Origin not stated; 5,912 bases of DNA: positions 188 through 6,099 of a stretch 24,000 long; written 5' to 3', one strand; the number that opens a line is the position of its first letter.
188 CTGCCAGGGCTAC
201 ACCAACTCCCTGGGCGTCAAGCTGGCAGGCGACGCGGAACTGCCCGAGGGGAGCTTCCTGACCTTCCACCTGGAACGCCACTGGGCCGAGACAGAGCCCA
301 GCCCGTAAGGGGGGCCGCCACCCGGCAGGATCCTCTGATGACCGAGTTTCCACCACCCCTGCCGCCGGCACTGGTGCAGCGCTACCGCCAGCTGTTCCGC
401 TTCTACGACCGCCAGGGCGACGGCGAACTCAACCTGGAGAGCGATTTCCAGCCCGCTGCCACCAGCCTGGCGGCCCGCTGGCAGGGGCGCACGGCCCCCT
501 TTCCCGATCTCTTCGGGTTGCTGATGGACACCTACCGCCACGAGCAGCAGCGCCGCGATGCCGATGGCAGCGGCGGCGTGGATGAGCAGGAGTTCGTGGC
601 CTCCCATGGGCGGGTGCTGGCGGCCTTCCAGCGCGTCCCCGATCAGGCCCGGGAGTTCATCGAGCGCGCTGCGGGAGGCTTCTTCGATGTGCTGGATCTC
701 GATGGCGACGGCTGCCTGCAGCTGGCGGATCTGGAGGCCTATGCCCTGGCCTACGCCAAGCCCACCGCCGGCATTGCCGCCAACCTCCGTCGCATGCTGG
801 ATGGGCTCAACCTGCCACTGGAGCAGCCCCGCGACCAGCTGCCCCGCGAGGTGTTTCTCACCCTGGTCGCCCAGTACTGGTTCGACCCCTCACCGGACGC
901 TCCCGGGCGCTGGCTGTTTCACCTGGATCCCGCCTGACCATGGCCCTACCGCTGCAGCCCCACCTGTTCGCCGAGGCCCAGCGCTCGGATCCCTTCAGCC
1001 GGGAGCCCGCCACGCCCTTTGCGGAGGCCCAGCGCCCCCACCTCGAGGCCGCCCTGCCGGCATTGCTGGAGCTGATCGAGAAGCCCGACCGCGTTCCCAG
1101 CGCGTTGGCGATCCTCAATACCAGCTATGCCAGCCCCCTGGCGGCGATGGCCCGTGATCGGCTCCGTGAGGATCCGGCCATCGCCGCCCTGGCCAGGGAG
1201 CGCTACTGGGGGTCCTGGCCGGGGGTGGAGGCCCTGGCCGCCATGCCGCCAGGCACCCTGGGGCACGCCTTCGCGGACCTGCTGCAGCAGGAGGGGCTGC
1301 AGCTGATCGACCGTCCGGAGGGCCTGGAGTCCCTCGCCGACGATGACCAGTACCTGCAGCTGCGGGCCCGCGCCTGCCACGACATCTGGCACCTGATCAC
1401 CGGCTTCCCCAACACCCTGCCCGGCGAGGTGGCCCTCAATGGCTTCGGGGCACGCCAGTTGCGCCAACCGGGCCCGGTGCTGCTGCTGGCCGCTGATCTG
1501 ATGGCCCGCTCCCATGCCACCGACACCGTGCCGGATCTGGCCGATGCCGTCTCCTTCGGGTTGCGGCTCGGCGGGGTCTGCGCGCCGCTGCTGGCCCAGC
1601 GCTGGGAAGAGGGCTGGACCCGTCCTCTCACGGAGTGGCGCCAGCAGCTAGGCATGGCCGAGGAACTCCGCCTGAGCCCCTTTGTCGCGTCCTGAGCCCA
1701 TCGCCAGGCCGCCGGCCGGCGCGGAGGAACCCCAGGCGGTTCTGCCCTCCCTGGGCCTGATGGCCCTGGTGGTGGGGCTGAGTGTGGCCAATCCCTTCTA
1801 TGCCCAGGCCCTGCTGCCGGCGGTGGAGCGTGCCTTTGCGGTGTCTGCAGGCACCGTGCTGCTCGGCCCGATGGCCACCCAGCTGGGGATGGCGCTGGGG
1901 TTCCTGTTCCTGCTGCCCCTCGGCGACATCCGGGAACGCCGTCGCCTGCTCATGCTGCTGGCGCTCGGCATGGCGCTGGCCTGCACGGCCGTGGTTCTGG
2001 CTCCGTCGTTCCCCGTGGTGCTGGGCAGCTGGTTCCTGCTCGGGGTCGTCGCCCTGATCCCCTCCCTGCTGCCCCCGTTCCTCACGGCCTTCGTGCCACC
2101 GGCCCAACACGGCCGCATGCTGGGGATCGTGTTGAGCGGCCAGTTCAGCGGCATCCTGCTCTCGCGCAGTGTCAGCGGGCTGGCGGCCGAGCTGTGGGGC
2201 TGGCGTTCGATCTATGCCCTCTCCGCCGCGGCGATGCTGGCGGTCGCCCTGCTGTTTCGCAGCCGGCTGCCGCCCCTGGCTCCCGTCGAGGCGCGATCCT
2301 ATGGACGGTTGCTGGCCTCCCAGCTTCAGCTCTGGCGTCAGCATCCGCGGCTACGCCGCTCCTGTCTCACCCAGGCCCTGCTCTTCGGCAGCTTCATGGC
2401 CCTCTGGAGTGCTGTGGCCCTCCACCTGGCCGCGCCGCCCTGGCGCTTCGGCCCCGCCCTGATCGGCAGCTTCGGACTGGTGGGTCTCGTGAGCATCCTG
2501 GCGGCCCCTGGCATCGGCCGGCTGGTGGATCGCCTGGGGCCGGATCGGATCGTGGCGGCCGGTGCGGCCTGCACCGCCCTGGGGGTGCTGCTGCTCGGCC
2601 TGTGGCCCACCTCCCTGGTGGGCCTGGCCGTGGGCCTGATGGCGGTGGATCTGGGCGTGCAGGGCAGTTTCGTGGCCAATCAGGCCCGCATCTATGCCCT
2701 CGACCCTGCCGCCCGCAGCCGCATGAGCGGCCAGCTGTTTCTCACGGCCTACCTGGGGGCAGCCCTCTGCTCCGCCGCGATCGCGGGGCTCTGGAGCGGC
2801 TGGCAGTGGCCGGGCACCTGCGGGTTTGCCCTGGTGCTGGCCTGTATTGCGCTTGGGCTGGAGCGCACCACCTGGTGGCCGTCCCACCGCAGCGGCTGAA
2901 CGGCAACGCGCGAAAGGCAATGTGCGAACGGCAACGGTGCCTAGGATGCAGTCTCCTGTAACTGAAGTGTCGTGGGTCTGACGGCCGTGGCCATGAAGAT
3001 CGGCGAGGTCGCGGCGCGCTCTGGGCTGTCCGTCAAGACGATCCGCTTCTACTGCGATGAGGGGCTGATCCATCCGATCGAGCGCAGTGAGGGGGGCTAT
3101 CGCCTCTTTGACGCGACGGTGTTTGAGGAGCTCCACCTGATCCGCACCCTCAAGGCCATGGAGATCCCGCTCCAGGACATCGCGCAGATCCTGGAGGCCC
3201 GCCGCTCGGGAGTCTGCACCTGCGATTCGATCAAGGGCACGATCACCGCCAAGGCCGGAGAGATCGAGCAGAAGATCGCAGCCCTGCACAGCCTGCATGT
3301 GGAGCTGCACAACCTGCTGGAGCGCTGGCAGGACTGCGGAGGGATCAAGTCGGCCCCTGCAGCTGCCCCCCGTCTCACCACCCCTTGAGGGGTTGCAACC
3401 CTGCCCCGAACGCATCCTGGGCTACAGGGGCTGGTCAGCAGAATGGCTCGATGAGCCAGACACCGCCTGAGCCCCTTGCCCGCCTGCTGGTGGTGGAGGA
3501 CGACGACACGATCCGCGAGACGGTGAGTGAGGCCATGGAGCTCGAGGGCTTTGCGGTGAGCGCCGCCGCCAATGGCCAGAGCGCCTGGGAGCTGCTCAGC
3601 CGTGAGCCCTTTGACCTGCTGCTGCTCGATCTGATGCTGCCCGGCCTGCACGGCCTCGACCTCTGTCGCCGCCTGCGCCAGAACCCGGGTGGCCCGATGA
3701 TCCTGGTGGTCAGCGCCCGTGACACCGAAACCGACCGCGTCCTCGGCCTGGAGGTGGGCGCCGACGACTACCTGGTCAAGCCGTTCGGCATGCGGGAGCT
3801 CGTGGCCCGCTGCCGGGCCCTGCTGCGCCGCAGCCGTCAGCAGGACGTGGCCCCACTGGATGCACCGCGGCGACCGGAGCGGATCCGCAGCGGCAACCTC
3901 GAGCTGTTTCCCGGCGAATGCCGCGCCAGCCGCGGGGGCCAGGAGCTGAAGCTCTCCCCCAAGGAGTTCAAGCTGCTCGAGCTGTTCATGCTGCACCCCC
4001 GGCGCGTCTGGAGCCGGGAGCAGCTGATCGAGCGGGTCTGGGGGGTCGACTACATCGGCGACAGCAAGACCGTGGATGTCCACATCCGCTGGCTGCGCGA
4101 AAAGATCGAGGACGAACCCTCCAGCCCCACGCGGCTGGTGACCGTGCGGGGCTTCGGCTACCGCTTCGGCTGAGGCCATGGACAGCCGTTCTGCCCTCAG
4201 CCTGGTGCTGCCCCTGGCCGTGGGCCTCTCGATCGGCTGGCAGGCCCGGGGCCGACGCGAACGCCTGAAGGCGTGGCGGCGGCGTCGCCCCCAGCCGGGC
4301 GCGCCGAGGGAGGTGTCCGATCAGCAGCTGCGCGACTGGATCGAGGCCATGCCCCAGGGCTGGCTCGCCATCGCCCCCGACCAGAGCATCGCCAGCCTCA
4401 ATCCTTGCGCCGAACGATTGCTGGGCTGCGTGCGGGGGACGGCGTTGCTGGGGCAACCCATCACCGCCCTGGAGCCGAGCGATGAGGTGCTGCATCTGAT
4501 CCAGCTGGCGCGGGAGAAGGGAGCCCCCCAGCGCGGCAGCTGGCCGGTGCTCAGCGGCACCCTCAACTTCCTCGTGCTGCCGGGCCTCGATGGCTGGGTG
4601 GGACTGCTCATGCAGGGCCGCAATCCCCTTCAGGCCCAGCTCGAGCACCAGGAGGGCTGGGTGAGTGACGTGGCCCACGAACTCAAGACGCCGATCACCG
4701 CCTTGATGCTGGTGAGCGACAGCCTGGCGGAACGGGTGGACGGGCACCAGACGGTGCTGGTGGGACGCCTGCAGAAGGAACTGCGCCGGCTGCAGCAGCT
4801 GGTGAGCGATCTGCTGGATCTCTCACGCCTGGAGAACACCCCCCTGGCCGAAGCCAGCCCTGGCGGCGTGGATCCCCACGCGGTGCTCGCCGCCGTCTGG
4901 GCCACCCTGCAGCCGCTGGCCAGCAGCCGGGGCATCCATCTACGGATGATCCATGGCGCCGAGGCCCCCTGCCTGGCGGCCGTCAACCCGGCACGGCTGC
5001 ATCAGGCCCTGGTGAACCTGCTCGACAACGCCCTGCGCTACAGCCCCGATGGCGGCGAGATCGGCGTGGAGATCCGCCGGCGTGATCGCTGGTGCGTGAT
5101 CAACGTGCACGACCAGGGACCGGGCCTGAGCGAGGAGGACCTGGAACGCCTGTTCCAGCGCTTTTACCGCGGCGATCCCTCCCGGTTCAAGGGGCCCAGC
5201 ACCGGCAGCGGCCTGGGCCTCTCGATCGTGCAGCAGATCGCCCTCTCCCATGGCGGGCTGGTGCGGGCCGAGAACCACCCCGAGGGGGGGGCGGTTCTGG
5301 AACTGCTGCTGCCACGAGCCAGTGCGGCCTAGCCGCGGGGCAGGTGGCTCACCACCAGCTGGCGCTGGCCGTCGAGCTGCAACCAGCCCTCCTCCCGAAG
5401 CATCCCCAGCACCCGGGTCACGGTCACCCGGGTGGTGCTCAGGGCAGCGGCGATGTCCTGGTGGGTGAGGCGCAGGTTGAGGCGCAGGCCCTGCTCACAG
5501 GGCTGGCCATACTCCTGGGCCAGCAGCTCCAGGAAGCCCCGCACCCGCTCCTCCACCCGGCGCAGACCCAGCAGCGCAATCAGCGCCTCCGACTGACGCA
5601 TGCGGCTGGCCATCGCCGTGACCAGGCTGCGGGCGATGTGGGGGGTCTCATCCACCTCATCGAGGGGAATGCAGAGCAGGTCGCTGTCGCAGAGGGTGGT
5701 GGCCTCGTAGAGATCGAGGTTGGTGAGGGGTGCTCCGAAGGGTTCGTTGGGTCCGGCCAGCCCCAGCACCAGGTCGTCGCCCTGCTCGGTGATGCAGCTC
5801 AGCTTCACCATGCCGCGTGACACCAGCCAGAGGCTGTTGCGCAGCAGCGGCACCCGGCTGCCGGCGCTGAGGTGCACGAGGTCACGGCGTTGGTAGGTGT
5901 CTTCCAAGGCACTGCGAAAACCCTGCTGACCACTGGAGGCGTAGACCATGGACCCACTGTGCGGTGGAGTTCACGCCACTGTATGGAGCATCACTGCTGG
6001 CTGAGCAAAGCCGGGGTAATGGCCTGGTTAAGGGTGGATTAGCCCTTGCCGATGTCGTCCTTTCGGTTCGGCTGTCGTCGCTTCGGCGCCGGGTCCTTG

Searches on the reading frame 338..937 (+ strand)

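Call 24: search_protein_families(library=pfam, proteins=[window:338-937:+], max_evalue=0.001)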
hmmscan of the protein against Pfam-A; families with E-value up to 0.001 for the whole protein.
window:338-937:+ (199 aa): 4 families
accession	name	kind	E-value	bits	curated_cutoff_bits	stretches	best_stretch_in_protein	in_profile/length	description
PF00036.39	EF-hand_1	-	7e-09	35.1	25.4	0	17-34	3-20/29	EF hand domain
PF13405.12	EF-hand_6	-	1.4e-08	34.2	25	0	16-34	2-20/30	EF-hand domain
PF13499.12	EF-hand_7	-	3.3e-07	31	30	0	17-87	5-63/67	EF-hand domain pair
PF13202.12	EF-hand_5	-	5.3e-05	22.9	25.9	0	116-125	5-14/25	EF hand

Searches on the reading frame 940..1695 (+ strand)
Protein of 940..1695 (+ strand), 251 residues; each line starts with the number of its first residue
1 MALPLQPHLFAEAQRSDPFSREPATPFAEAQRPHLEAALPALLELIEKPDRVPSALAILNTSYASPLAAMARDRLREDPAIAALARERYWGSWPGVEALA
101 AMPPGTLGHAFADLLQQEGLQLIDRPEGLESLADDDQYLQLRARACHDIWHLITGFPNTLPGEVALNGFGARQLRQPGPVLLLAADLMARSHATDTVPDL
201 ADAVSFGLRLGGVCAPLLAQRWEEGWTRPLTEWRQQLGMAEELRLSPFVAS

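Call 24: search_protein_families(library=pfam, proteins=[window:940-1695:+], max_evalue=0.001)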
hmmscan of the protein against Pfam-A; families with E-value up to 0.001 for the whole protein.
window:940-1695:+ (251 aa): 1 family
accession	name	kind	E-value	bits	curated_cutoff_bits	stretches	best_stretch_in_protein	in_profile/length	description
PF05019.18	Coq4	-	3e-19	69.7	22.9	1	69-240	46-218/221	Coenzyme Q (ubiquinone) biosynthesis protein Coq4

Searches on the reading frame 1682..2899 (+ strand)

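Call 24: search_protein_families(library=pfam, proteins=[window:1682-2899:+], max_evalue=0.001)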
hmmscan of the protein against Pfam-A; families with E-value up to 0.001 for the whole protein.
window:1682-2899:+ (405 aa): 1 family
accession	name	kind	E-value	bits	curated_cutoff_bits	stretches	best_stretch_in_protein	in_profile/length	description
PF07690.21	MFS_1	-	1.7e-24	86.9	33.4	2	30-243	4-223/347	Major Facilitator Superfamily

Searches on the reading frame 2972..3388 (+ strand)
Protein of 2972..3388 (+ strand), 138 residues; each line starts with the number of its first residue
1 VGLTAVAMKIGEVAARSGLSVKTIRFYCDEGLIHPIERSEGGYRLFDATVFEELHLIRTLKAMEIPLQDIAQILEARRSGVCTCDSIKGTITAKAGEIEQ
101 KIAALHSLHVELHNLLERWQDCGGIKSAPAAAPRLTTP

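Call 24: search_protein_families(library=pfam, proteins=[window:2972-3388:+], max_evalue=0.001)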
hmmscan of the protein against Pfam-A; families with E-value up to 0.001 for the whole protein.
window:2972-3388:+ (138 aa): 4 families
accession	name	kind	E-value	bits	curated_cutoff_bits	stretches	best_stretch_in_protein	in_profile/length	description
PF13411.12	MerR_1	-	4.4e-17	62.4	21.6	1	8-76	1-68/69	MerR HTH family regulatory protein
PF00376.29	MerR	-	1.6e-15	57.1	28.2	1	9-46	1-38/38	MerR family regulatory protein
PF09278.17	MerR-DNA-bind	-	9e-11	42.7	25.4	1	52-114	2-64/65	MerR, DNA binding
PF12728.13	HTH_17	-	0.00012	22.7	27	1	8-52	2-44/51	Helix-turn-helix domain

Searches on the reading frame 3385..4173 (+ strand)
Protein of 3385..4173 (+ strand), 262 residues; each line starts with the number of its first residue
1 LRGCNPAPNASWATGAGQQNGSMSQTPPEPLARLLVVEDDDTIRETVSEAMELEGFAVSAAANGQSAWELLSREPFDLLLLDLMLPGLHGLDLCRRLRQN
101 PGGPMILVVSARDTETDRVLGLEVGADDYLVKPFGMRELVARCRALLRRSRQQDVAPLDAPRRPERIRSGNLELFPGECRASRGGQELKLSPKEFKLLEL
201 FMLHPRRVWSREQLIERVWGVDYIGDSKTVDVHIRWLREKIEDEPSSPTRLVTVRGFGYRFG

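Call 24: search_protein_families(library=pfam, proteins=[window:3385-4173:+], max_evalue=0.001)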
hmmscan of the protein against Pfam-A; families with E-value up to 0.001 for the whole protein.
window:3385-4173:+ (262 aa): 3 families
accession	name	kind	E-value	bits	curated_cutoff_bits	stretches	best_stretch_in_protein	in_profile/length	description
PF00486.34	Trans_reg_C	-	2.2e-30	105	26.2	1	185-261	1-77/77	Transcriptional regulatory protein, C terminal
PF00072.30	Response_reg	-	1.8e-29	102.6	30.2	1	35-142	2-109/111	Response regulator receiver domain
PF23198.2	PDE8A_N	-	0.00057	20.3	29.6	1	28-116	8-99/147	PDE8A-like, N-terminal domain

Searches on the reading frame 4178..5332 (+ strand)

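Call 24: search_protein_families(library=pfam, proteins=[window:4178-5332:+], max_evalue=0.001)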
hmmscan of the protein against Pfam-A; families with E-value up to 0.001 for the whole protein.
window:4178-5332:+ (384 aa): 2 families
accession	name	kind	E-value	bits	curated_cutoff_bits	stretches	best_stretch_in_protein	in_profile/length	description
PF02518.31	HATPase_c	-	1.8e-27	96.4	26.4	1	271-380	3-109/111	Histidine kinase-, DNA gyrase B-, and HSP90-like ATPase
PF00512.31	HisKA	-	6.1e-16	58.7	26.9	1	160-220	4-65/66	His Kinase A (phospho-acceptor) domain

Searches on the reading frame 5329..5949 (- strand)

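Call 24: search_protein_families(library=pfam, proteins=[window:5329-5949:-], max_evalue=0.001)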
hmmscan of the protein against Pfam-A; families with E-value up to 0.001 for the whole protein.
window:5329-5949:- (206 aa): 5 families
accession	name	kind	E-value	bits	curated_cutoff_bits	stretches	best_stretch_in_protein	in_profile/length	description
PF13545.12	HTH_Crp_2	-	2.1e-13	50.4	27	1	134-200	1-61/70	Crp-like helix-turn-helix domain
PF00325.26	Crp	-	9.3e-11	41.7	21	1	159-188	1-30/32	Bacterial regulatory proteins, crp family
PF00027.35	cNMP_binding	-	5.8e-06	26.6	27.5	1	38-100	18-83/89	Cyclic nucleotide-binding domain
PF25213.1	HVO_A0261_N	-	6e-05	23.3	35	0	161-195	25-59/86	HVO_A0261 N-terminal domain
PF00392.27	GntR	-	0.0002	21.4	27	1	158-196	21-60/64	Bacterial regulatory proteins, gntR family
